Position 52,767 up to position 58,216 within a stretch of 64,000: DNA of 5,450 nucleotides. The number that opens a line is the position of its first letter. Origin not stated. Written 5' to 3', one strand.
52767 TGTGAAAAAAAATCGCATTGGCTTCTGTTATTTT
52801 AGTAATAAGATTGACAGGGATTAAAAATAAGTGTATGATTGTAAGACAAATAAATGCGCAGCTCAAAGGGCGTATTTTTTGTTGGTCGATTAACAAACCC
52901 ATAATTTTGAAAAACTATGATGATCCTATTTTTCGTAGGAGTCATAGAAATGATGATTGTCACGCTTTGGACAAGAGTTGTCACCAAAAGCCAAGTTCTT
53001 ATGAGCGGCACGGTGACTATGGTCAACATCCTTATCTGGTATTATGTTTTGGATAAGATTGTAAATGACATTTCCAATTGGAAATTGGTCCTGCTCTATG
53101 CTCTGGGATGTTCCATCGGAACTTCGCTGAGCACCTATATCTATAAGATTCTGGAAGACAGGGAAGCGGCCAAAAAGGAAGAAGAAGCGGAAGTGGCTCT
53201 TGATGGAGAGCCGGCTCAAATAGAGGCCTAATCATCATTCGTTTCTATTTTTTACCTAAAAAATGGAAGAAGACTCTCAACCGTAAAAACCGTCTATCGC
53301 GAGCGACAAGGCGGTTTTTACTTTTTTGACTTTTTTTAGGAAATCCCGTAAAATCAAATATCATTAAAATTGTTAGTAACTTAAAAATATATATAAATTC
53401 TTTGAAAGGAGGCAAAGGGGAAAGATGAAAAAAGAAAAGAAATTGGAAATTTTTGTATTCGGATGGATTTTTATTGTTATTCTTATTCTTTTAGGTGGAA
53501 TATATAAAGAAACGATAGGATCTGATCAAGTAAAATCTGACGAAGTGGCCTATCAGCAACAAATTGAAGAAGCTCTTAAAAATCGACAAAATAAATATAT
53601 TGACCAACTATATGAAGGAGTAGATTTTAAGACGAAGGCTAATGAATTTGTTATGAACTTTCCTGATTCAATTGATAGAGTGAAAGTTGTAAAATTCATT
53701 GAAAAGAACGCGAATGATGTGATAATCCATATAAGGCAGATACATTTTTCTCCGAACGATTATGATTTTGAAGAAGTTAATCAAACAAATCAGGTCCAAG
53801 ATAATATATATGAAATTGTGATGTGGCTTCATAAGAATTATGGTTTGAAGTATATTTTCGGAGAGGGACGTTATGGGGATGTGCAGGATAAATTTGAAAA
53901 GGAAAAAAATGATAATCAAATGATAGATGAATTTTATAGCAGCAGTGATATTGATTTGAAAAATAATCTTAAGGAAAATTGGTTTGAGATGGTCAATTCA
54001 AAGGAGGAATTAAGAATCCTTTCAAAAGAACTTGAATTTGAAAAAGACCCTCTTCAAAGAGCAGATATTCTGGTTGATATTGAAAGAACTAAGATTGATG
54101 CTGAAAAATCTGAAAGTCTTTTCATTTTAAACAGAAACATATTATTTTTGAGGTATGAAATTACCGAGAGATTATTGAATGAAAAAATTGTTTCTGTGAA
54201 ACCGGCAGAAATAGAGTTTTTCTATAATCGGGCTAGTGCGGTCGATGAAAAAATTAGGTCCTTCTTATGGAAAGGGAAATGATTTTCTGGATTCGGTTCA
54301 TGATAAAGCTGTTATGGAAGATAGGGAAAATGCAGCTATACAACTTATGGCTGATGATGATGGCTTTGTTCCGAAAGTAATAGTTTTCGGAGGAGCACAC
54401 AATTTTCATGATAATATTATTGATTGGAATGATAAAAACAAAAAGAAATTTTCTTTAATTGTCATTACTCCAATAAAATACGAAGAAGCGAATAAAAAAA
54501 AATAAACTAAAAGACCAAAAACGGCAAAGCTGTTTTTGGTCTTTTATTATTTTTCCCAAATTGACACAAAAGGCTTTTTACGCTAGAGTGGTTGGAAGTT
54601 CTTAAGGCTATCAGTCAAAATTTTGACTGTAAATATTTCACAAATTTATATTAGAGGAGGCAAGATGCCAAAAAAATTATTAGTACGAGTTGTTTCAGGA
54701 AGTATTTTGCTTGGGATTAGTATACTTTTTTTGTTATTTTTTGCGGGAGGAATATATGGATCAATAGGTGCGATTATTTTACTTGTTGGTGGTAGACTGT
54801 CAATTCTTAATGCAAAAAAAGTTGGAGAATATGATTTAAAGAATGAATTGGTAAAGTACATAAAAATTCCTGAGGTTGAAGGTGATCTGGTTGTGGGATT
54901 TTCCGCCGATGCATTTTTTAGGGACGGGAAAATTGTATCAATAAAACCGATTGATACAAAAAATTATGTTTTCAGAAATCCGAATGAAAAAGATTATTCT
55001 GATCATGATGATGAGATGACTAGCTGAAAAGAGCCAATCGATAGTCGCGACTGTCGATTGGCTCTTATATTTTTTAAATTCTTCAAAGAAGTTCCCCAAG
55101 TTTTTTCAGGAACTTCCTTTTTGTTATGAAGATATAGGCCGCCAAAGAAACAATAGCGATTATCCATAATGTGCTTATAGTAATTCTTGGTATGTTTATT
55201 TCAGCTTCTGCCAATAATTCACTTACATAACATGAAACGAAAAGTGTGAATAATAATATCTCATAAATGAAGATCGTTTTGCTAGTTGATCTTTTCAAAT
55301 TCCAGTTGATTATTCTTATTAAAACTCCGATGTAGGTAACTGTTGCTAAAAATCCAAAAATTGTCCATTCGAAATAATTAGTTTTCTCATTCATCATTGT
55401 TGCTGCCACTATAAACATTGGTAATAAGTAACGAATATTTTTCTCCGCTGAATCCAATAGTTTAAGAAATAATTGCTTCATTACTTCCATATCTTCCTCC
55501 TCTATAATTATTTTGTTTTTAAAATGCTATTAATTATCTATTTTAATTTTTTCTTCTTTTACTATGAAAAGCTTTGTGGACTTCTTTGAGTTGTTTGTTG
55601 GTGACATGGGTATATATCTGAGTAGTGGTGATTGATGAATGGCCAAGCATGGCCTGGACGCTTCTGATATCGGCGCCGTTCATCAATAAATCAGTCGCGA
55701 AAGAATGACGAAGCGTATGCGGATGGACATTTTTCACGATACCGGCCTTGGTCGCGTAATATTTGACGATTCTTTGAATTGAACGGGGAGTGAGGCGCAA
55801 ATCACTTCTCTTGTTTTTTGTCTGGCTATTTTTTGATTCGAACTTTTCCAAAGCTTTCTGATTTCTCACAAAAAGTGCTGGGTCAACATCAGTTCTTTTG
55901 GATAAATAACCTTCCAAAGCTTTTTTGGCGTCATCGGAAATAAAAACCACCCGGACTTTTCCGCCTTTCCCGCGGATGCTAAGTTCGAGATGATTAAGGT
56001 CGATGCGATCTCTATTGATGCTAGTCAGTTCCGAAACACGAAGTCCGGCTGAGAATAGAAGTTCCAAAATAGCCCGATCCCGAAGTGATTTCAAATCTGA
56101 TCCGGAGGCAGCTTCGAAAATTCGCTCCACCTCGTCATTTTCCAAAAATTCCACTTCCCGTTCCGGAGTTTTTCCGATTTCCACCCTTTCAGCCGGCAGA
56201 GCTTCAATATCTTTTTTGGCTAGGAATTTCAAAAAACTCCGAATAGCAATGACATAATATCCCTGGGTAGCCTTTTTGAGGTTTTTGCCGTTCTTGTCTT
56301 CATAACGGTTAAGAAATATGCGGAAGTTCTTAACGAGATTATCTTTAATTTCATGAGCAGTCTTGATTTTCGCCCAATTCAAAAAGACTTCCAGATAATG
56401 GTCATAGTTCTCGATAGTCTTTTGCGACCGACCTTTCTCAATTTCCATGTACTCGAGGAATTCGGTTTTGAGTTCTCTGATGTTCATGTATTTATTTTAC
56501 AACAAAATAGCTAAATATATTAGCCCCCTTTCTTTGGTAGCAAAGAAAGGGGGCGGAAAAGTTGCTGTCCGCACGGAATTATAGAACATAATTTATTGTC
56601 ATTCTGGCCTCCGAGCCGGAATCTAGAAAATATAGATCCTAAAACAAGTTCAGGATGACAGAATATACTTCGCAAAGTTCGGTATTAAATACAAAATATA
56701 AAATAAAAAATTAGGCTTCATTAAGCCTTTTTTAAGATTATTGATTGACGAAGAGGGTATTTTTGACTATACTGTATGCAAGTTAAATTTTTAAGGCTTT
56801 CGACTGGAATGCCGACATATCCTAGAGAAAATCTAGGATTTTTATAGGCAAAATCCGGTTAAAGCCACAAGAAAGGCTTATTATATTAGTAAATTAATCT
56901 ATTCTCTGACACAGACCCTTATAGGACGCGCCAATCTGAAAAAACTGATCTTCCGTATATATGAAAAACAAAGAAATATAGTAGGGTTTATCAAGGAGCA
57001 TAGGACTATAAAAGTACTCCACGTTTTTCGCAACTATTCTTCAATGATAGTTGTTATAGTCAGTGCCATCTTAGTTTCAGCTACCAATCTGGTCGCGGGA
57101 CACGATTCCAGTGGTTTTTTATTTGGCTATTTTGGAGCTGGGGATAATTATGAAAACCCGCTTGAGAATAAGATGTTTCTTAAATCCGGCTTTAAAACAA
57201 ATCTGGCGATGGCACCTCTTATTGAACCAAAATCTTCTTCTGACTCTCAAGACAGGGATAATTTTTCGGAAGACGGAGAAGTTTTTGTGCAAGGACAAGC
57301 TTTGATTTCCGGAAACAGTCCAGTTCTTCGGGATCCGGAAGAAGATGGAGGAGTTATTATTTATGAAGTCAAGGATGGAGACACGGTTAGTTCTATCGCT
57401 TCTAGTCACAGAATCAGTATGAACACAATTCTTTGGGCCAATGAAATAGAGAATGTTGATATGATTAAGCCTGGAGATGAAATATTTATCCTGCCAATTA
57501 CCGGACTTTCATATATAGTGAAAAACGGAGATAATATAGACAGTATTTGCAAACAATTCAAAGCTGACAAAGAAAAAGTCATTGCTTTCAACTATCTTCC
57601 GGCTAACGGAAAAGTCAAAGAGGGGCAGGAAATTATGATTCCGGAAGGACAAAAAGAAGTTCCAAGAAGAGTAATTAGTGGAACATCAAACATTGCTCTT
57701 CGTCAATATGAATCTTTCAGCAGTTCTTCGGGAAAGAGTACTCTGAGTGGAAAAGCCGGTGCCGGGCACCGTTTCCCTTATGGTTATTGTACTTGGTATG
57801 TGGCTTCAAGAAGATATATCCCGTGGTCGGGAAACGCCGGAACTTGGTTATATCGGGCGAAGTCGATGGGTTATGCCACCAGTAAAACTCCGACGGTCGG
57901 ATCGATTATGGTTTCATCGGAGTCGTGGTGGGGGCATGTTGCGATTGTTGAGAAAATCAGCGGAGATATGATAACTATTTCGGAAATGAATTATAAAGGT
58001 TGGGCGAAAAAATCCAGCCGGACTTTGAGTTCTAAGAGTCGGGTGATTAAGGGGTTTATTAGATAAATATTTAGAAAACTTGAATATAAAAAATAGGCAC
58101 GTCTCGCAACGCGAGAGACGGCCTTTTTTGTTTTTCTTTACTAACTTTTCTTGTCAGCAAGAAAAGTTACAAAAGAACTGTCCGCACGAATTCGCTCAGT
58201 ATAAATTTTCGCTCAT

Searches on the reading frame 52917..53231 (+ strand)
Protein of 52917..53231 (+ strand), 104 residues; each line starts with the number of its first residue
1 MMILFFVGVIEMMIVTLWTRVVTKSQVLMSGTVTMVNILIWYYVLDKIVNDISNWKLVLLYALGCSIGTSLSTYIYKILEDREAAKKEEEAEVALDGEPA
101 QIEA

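Call 45: search_protein_families(library=pfam, proteins=[window:52917-53231:+])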
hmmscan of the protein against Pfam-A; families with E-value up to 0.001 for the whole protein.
window:52917-53231:+ (104 aa): 1 family
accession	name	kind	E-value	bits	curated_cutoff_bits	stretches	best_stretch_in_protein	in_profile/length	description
PF18955.5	DUF5698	-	1.5e-07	32.2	27.5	1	16-69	1-54/58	Domain of unknown function (DUF5698)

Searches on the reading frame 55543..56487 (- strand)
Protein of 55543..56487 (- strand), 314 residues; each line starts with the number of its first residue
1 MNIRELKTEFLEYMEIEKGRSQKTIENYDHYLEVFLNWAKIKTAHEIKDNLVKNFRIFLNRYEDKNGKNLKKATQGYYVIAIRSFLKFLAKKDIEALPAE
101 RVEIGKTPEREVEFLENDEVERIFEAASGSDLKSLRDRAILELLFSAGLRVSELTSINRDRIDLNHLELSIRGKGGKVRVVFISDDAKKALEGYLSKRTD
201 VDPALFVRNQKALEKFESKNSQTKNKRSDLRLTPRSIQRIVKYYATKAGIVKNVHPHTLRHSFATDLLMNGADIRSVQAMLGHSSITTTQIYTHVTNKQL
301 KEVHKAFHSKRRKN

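Call 45: search_protein_families(library=pfam, proteins=[window:55543-56487:-])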
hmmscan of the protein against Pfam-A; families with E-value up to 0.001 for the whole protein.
window:55543-56487:- (314 aa): 3 families
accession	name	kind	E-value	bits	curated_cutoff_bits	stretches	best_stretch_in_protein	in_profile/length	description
PF00589.27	Phage_integrase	-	3.6e-42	144.5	27.1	1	114-297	2-170/172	Phage integrase family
PF02899.23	Phage_int_SAM_1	-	2.6e-13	50.5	22.3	1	9-91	3-81/83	Phage integrase, N-terminal SAM-like domain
PF13495.12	Phage_int_SAM_4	-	3e-08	34.4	27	0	62-102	6-46/85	Phage integrase, N-terminal SAM-like domain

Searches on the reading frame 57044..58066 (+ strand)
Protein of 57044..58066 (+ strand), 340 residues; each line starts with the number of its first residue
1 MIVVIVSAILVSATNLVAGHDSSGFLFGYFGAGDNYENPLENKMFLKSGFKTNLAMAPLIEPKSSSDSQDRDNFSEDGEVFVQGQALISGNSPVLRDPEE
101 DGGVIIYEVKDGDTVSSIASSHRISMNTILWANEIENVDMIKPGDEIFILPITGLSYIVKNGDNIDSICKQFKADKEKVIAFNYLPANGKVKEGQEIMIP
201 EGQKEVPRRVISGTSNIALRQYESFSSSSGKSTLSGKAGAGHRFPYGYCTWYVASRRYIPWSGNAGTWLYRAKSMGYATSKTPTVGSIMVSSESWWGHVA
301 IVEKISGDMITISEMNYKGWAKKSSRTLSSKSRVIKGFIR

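Call 45: search_protein_families(library=pfam, proteins=[window:57044-58066:+])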
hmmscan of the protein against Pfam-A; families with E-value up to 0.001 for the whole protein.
window:57044-58066:+ (340 aa): 4 families
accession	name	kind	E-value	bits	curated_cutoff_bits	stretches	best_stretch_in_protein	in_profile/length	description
PF05257.22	CHAP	-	2.8e-17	63.4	26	1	242-316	4-81/81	CHAP domain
PF01476.26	LysM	-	1.2e-16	60.8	20.9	2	107-149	1-42/43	LysM domain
PF23473.1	LysM3_LYK4_5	-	4.3e-12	46.4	29.3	2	155-186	3-34/48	LYK4/5 LysM3 domain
PF23446.1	LysM1_NFP_LYK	-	2.3e-05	25.6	36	0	163-200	16-54/60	NFP/LYK LysM1 domain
